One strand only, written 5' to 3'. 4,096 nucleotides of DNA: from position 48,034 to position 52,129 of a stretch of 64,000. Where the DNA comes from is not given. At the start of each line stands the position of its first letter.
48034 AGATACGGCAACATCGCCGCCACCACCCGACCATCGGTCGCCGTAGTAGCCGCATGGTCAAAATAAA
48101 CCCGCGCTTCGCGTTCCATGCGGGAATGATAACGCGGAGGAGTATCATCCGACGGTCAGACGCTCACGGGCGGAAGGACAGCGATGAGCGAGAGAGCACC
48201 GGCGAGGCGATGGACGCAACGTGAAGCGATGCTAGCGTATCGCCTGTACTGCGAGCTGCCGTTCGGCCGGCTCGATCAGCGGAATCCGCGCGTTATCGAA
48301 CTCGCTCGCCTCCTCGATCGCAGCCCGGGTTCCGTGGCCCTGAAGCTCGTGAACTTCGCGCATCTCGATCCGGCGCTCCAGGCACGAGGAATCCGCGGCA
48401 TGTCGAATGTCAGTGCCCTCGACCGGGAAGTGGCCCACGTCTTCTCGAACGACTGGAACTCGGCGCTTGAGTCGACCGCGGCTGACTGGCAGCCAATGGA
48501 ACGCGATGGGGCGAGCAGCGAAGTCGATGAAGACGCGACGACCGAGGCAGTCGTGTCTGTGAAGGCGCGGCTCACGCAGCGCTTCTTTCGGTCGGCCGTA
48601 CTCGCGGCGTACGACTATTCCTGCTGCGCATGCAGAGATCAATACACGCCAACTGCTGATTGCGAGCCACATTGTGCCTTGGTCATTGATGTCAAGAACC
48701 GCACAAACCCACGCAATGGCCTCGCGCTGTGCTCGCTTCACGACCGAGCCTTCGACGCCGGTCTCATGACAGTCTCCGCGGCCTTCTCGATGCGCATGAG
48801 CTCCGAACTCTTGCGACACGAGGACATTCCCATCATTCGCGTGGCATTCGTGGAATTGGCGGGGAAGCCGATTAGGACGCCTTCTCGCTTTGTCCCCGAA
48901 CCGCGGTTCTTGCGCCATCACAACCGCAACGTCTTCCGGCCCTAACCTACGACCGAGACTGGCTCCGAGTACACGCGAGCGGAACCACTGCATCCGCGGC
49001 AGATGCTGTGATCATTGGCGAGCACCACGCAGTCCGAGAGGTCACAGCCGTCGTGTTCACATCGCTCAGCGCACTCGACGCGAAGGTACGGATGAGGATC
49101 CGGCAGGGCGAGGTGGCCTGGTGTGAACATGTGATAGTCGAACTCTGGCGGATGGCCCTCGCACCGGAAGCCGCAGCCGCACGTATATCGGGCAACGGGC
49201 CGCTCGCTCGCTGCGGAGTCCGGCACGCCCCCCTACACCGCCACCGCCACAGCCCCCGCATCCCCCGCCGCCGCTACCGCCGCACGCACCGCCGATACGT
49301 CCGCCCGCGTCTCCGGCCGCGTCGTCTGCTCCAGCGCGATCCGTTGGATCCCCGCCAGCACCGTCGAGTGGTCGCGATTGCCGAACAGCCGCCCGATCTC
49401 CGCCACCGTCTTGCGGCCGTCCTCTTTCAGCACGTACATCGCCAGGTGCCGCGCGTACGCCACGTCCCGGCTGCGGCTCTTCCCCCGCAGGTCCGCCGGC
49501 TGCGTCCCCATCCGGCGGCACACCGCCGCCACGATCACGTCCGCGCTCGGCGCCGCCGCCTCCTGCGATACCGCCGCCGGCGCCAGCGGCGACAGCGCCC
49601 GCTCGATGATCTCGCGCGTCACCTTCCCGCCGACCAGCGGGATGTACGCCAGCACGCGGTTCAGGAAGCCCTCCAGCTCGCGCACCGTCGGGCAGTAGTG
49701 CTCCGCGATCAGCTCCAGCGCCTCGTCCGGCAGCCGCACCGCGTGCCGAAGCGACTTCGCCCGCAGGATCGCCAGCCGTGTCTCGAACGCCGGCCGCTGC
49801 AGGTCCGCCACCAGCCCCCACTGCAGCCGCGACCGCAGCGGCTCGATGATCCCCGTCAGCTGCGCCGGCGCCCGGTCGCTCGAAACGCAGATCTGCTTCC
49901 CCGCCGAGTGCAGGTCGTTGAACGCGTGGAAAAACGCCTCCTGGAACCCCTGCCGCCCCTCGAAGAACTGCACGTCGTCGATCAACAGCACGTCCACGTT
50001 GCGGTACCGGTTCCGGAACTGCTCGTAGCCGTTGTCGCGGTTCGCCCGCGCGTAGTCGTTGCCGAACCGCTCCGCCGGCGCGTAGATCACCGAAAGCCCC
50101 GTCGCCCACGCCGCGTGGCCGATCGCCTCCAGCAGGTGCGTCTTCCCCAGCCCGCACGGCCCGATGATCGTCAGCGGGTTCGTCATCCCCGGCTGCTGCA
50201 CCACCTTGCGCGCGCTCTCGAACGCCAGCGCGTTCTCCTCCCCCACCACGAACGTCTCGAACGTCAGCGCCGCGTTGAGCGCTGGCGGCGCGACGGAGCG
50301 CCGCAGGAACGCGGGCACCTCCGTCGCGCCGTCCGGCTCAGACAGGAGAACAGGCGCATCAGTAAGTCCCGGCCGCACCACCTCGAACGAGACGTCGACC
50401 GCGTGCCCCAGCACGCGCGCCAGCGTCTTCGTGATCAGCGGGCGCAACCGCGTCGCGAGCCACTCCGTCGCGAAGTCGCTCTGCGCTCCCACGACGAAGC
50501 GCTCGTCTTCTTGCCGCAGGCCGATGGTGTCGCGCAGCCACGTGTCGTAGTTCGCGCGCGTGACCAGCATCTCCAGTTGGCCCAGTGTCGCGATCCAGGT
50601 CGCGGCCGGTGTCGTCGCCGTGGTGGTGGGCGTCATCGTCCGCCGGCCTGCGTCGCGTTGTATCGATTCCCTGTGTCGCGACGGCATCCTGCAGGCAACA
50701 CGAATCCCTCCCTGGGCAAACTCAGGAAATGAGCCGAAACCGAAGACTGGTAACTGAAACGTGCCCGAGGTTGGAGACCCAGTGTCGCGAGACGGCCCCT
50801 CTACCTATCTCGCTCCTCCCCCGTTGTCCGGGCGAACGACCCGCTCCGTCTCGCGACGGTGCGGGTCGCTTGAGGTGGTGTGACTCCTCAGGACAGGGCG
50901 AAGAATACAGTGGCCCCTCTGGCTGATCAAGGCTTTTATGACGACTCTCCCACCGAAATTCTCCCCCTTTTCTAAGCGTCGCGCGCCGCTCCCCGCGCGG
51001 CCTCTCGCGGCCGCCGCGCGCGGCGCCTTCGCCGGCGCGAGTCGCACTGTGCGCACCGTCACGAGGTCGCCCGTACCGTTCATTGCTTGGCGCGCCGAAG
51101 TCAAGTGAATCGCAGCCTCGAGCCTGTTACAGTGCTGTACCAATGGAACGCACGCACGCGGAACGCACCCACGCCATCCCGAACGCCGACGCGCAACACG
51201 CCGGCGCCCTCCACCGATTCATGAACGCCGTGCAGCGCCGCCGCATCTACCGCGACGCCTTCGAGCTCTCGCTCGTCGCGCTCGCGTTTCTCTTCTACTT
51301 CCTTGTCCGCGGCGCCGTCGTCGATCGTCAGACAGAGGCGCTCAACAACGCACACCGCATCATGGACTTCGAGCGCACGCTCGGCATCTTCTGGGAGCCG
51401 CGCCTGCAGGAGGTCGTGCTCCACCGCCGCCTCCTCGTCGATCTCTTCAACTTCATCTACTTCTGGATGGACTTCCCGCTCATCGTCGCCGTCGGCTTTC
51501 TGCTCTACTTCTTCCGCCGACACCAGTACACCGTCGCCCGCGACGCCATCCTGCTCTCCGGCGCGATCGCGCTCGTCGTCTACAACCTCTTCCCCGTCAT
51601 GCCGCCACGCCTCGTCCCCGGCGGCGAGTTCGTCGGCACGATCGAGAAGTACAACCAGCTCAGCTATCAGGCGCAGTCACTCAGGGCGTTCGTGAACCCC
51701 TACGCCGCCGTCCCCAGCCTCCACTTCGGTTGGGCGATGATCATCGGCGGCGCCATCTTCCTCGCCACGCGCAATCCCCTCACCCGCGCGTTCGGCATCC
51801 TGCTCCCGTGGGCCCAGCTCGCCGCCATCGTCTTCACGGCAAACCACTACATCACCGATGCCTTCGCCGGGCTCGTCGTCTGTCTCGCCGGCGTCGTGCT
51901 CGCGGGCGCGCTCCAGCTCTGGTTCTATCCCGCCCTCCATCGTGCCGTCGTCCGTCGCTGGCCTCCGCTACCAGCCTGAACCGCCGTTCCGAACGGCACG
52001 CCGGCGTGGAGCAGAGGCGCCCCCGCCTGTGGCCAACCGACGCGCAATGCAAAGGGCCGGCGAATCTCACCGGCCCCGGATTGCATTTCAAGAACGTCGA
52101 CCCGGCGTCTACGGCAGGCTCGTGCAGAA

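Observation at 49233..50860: DnaA with altered box-reading residues and a novel 13-mer repeated around its start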

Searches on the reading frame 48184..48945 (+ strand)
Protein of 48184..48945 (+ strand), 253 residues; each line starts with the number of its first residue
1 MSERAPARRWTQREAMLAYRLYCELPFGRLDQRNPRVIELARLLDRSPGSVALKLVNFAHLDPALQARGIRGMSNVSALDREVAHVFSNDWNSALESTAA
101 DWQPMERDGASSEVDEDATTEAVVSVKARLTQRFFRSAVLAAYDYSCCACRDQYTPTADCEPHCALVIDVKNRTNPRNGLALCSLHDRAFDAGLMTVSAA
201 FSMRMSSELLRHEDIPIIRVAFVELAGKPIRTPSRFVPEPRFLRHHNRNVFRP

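Call 3: search_protein_families(library=pfam, proteins=[window:48184-48945:+])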
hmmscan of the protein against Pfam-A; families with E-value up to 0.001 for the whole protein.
window:48184-48945:+ (253 aa): 1 family
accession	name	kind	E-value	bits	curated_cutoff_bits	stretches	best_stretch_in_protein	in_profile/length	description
PF13391.12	HNH_2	-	8e-07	29.3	21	1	168-197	36-65/66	HNH endonuclease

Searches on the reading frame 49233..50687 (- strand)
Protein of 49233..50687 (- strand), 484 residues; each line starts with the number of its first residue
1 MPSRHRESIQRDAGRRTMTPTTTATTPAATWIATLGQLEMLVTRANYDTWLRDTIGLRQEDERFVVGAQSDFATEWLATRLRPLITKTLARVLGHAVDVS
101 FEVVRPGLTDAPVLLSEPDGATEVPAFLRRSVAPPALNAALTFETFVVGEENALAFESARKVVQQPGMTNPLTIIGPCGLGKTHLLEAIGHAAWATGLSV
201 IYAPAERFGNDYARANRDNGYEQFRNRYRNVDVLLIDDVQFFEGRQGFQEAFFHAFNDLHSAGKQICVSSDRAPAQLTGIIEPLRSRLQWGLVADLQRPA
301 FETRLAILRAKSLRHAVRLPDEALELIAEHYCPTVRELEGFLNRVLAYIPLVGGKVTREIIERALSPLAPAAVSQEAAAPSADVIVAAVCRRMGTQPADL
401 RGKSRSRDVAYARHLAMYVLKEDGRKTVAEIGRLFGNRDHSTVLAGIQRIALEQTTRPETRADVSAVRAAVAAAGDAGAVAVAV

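Call 3: search_protein_families(library=pfam, proteins=[window:49233-50687:-])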
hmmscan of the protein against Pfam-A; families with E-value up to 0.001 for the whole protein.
window:49233-50687:- (484 aa): 5 families
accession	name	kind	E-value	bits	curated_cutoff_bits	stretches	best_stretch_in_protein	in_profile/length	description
PF00308.24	Bac_DnaA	-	1.1e-50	172.5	23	1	137-294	1-161/162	Bacterial DnaA ATPAse domain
PF08299.17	Bac_DnaA_C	-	5.3e-22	78.1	31.5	1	383-450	2-69/69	Bacterial dnaA protein helix-turn-helix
PF01695.23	IstB_IS21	-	8.7e-11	42.2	24.1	1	172-264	95-187/238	IstB-like ATP binding protein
PF11638.13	DnaA_N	-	2.1e-05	24.6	24.6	1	29-89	2-63/65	DnaA N-terminal domain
PF00004.35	AAA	-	0.00023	22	21.2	1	174-259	3-95/131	ATPase family associated with various cellular activities (AAA)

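Call 17: find_related_loci(query=window:49233-50636:-, collection=genome_contigs, flank=1500)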
Query window:49233-50636:- (467 aa) in genome_contigs; peptide patterns used: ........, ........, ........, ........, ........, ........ (x = any residue, [..] = any of these).
515 stretches matched a pattern; 471 encode a relative of the query (tblastn E <= 1e-3); the best 80 are kept; 80 distinct loci.
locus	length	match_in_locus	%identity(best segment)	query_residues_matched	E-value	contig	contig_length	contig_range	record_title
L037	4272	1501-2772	89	18-443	0e+0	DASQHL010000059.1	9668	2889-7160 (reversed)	MAG TPA_asm: Dehalococcoidia bacterium isolate SMAG_U11832 k141_344512, whole genome shotgun sequence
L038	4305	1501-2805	73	18-454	0e+0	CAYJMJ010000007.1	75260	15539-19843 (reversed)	MAG TPA_asm: uncultured Dehalococcoidia bacterium isolate ERP124720_co1_29 genome assembly, contig: NODE_485_length_7526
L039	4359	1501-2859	68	6-455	0e+0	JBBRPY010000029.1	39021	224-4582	MAG: Dehalococcoidia bacterium isolate metawrap_la1_107 W_la1_107_k141_999468L_39021_cov_13.7375, whole genome shotgun s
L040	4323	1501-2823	66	8-451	0e+0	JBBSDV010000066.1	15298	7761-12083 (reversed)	MAG: Dehalococcoidia bacterium isolate LS1_sbin.24 LS1_sbin.24_K_338065_L_15298_cov_23.1276, whole genome shotgun sequen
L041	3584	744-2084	66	18-451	0e+0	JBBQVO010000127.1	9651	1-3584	MAG: Dehalococcoidia bacterium isolate Co_metawrap_2001 Cmw_2001_k141_16502473_length_9651_cov_9.9962, whole genome shot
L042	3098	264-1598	68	14-457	0e+0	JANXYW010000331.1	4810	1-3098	MAG: Chloroflexi bacterium isolate GL140_4_metabat_127_sub GL140_4_k141_1772044, whole genome shotgun sequence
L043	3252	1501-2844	66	9-462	0e+0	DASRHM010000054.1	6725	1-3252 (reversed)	MAG TPA_asm: Dehalococcoidia bacterium isolate SMAG_U10084 k141_2374416, whole genome shotgun sequence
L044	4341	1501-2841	63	1-451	3e-174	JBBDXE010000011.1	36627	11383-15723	MAG: Dehalococcoidia bacterium isolate LejiaD_68_21 Lejia_D_1868_length_36627_cov_12, whole genome shotgun sequence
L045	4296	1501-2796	63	6-443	5e-173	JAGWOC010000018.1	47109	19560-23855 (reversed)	MAG: Chloroflexota bacterium isolate REEB247 contig-150_1124, whole genome shotgun sequence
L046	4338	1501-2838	61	6-451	1e-171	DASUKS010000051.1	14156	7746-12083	MAG TPA_asm: Dehalococcoidia bacterium isolate SMAG_U1522 k141_872009, whole genome shotgun sequence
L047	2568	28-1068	69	114-457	3e-160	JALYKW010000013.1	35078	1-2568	MAG: Chloroflexota bacterium isolate AFD bin23 SD1484-86_k127_226096, whole genome shotgun sequence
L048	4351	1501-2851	72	3-452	4e-176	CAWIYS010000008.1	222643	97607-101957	MAG: uncultured Chloroflexia bacterium isolate MFD05942.bin.2.242 genome assembly, contig: contig_16690, whole genome sh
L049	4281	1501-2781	38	9-434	3e-84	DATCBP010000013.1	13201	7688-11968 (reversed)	MAG TPA_asm: Gaiellaceae bacterium isolate SMAG_U7676 k141_37846, whole genome shotgun sequence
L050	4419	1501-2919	34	2-451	5e-84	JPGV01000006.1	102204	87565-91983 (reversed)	MAG: [Candidatus Thermochlorobacteriaceae] bacterium GBChlB GB_Chlorobi_Contig_86, whole genome shotgun sequence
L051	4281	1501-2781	37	9-434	9e-84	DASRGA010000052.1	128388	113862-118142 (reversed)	MAG TPA_asm: Gaiellaceae bacterium isolate SMAG_U10046 k141_2084937, whole genome shotgun sequence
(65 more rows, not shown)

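Call 18: search_solved_structures(query=window:49233-50636:-, show_alignments=5, max_evalue=1e-10)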
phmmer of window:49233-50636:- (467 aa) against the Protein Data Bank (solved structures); distinct sequences matched with E-value up to 1e-10: 5.
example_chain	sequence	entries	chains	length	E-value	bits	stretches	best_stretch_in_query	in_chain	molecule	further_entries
8btg_A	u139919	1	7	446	9.2e-83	281.7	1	14-434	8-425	Chromosomal replication initiator protein DnaA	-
2z4r_A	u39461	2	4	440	1.7e-60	208.4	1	20-433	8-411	Chromosomal replication initiator protein dnaA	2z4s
8bv3_A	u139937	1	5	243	8.2e-60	206.1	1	119-349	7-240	Chromosomal replication initiator protein DnaA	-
1l8q_A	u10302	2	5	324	2.5e-44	155.1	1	120-436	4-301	Chromosomal replication initiator protein dnaA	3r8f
2hcb_A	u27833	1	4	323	2.7e-44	155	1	120-436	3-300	Chromosomal replication initiator protein dnaA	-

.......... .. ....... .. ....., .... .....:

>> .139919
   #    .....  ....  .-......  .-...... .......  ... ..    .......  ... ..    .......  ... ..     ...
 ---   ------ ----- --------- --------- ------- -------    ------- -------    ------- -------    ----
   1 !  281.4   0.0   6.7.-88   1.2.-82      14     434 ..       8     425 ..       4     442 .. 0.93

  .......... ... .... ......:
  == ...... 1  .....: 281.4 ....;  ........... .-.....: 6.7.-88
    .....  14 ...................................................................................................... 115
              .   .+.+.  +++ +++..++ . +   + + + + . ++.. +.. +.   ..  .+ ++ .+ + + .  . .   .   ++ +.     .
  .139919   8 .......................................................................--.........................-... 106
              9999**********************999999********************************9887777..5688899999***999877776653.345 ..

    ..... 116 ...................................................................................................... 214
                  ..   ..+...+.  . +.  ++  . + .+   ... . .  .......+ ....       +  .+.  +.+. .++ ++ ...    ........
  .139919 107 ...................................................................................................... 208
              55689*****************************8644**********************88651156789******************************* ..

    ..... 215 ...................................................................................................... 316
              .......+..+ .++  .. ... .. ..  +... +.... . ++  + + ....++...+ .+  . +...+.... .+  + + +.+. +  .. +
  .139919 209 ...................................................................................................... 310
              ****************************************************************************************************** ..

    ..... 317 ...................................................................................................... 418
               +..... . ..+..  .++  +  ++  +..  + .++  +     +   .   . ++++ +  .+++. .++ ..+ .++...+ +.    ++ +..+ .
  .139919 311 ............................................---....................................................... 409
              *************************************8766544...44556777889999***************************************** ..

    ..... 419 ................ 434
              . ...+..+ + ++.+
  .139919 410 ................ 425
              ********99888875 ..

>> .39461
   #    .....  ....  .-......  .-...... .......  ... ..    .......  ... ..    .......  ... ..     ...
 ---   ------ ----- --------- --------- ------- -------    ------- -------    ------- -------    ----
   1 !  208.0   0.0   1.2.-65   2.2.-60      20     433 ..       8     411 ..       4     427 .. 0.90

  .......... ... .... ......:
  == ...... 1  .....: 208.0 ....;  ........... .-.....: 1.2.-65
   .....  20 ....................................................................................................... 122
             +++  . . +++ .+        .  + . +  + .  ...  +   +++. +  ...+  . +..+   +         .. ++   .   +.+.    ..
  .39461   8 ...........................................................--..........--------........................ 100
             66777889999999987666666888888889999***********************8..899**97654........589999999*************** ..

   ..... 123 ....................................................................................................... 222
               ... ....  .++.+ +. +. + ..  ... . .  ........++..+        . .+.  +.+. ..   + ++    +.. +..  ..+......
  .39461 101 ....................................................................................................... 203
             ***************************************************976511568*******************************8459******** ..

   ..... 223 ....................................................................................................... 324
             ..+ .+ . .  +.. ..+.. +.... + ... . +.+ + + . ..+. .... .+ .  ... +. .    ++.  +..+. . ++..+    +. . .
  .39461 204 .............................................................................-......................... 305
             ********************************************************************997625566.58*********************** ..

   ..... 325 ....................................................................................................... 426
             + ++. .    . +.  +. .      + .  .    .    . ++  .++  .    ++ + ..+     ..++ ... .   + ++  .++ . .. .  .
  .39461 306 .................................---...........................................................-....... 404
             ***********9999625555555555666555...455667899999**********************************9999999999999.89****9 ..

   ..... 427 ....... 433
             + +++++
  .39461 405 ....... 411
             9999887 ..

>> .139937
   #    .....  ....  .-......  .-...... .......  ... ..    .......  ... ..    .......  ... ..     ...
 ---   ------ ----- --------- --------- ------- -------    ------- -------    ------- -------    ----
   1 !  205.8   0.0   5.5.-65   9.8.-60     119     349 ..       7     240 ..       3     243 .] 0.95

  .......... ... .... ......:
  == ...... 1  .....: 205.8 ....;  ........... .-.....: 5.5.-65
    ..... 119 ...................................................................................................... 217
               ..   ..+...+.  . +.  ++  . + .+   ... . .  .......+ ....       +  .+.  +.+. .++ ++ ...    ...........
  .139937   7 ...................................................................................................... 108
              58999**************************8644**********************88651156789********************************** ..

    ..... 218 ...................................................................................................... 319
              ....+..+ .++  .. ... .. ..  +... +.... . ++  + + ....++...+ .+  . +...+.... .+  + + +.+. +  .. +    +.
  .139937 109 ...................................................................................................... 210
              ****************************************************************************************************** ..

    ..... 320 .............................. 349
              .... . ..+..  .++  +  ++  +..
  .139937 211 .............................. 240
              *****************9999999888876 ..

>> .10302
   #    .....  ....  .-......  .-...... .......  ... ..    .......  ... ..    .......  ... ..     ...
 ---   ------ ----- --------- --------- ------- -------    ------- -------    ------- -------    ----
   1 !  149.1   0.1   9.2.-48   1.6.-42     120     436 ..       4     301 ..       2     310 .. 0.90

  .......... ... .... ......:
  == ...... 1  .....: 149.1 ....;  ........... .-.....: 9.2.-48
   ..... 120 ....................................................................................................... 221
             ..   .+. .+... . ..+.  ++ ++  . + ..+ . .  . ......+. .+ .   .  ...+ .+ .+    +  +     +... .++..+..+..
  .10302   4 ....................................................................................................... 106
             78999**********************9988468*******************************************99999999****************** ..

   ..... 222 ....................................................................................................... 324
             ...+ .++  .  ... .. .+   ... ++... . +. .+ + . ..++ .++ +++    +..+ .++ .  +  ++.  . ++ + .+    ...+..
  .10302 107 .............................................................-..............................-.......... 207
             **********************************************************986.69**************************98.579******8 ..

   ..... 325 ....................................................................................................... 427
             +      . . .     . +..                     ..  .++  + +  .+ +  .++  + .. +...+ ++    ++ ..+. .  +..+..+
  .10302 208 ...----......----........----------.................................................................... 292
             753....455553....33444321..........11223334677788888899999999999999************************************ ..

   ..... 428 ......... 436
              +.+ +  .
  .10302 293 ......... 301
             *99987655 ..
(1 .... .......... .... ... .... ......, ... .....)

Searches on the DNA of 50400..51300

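Call 14: search_rna_families(source=window, start=50400, end=51300, threshold=evalue, max_evalue=10, show_alignments=3)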
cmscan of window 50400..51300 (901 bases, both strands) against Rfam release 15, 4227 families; matches with E-value up to 10: 2.
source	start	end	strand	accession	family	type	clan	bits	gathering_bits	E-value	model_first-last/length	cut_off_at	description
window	50582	50667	+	RF00869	mir-BART7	Gene; miRNA;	-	20.4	70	0.4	1-84/84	no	mir-BART7 microRNA precursor family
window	50744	50782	+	RF03031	ssnA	Cis-reg;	-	13.7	37.3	2.5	1-48/48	no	ssnA RNA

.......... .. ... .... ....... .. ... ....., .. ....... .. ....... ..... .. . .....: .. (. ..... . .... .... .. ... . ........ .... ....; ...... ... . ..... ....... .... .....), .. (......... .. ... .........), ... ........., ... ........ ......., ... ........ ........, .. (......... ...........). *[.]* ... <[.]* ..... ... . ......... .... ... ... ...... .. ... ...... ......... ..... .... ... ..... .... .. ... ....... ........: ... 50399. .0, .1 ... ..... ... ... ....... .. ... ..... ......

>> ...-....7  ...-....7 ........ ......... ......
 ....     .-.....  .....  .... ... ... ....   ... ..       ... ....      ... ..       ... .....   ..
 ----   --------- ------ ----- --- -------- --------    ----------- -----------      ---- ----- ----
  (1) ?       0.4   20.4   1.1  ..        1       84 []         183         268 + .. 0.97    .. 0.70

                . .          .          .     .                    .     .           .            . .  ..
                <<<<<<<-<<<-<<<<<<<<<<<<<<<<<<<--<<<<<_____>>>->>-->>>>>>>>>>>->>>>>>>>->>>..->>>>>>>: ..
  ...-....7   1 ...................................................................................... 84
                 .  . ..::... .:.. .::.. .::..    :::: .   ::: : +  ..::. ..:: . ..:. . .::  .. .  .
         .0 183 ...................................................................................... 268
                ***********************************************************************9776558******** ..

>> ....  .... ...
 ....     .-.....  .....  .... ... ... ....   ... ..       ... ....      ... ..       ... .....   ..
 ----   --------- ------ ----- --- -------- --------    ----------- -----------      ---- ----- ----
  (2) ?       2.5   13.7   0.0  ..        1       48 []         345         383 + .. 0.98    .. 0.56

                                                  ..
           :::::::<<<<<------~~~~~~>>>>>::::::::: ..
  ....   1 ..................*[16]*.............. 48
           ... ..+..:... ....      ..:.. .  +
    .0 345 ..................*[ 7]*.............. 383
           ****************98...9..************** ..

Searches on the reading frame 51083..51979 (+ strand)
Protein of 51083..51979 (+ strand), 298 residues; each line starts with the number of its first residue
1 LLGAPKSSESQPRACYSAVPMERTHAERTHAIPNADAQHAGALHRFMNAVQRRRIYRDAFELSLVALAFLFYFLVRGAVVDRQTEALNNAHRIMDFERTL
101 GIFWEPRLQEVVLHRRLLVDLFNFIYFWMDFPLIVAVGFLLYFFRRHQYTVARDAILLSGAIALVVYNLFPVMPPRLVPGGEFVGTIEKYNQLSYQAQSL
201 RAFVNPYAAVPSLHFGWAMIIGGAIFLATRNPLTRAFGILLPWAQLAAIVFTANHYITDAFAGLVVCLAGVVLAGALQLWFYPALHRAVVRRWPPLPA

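Call 3: search_protein_families(library=pfam, proteins=[window:51083-51979:+])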
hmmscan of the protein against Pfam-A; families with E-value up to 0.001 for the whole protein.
window:51083-51979:+ (298 aa): 1 family
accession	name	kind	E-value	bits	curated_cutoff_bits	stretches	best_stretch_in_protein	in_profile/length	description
PF14378.12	PAP2_3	-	1.2e-39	136.6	27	1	92-272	2-189/190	PAP2 superfamily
